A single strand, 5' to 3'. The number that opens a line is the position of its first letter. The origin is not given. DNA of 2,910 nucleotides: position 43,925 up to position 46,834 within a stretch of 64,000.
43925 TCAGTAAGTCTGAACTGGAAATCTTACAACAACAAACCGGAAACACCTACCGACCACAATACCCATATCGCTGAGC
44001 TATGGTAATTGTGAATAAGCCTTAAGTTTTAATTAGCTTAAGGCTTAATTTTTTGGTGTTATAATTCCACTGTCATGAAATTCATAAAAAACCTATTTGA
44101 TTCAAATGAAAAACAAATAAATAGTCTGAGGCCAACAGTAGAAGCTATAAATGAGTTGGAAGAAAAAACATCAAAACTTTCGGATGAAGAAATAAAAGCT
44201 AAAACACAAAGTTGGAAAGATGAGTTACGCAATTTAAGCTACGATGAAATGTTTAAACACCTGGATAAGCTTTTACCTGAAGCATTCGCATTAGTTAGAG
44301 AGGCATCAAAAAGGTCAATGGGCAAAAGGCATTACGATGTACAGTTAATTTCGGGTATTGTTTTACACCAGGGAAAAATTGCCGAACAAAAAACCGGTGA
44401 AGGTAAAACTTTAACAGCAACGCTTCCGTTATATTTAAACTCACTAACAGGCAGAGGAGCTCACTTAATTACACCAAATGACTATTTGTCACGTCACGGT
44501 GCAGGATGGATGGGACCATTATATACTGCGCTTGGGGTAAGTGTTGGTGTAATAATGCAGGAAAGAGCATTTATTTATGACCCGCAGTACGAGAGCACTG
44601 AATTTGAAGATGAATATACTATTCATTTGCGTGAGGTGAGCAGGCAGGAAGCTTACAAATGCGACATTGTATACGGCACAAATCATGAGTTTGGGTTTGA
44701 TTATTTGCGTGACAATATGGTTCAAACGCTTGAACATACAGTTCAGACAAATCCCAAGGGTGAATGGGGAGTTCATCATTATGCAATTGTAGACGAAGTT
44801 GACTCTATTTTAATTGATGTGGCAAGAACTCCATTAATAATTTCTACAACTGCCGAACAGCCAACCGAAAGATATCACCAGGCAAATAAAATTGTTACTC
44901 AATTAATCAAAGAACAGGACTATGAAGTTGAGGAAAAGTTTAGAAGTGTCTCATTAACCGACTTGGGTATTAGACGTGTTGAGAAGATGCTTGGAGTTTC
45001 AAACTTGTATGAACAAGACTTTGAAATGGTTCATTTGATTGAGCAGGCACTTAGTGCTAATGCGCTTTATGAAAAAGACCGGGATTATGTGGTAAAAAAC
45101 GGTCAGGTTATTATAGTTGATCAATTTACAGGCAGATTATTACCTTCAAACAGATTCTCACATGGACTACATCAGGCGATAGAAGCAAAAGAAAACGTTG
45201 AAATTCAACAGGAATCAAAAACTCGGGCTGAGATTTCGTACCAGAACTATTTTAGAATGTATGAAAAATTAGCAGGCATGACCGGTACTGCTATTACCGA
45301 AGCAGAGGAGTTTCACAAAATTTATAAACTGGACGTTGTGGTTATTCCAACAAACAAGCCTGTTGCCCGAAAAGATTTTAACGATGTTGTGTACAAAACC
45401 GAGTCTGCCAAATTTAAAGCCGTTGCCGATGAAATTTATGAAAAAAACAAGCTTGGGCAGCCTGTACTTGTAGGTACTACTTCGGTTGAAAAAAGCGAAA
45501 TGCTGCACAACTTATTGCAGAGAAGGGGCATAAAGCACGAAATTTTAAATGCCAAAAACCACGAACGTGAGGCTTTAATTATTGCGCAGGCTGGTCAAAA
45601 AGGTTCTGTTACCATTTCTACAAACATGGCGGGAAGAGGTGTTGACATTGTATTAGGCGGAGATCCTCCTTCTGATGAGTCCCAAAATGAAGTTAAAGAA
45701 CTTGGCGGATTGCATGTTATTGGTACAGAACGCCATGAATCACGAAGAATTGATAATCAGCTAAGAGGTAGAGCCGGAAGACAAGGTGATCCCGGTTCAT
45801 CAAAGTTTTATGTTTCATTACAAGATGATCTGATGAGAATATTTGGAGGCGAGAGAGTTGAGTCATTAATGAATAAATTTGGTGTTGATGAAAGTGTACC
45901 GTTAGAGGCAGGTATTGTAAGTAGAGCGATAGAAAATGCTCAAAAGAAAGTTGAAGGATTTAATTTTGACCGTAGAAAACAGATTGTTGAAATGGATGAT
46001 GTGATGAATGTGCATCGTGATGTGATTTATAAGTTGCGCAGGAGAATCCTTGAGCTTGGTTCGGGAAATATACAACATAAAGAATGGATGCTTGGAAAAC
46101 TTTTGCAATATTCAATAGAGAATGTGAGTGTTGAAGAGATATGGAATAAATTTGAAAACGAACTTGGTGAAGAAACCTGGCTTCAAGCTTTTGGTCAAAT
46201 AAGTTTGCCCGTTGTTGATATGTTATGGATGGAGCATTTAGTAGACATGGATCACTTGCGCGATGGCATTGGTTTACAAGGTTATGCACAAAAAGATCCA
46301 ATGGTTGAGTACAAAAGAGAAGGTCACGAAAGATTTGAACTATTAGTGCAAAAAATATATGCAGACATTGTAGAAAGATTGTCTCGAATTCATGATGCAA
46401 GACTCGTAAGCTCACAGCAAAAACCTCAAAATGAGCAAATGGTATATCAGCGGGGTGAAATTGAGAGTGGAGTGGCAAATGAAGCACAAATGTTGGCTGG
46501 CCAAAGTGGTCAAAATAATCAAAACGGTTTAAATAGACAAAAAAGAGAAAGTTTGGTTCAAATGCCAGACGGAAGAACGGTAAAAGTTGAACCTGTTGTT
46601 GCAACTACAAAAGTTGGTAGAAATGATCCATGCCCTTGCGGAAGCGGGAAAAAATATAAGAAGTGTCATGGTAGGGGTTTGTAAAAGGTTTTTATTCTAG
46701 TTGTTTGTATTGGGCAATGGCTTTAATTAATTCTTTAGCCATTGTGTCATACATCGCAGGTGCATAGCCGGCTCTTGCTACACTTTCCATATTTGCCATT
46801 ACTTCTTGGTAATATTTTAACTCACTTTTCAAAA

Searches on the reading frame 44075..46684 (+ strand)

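Call 84: search_protein_families(library=pfam, proteins=[window:44075-46684:+], max_evalue=0.00001)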
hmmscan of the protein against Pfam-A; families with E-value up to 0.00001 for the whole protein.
window:44075-46684:+ (869 aa): 6 families
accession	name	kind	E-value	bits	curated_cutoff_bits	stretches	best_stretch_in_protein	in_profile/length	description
PF07517.20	SecA_DEAD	-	8.6e-113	376.8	24.6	1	5-414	2-290/290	SecA DEAD-like domain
PF21090.3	P-loop_SecA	-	8.2e-83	277.5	27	2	429-532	1-104/205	SecA P-loop domain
PF07516.18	SecA_SW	-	4.9e-39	134.9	26.7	2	687-772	116-199/200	SecA Wing and Scaffold domain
PF01043.26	SecA_PP_bind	-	1.9e-38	131.9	23.5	1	264-370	3-110/110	SecA preprotein cross-linking domain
PF02810.21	SEC-C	-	1.4e-10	41.3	20.4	1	849-867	1-19/19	SEC-C motif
PF00271.37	Helicase_C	-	8.4e-06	26.5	23.5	0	446-571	2-110/110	Helicase conserved C-terminal domain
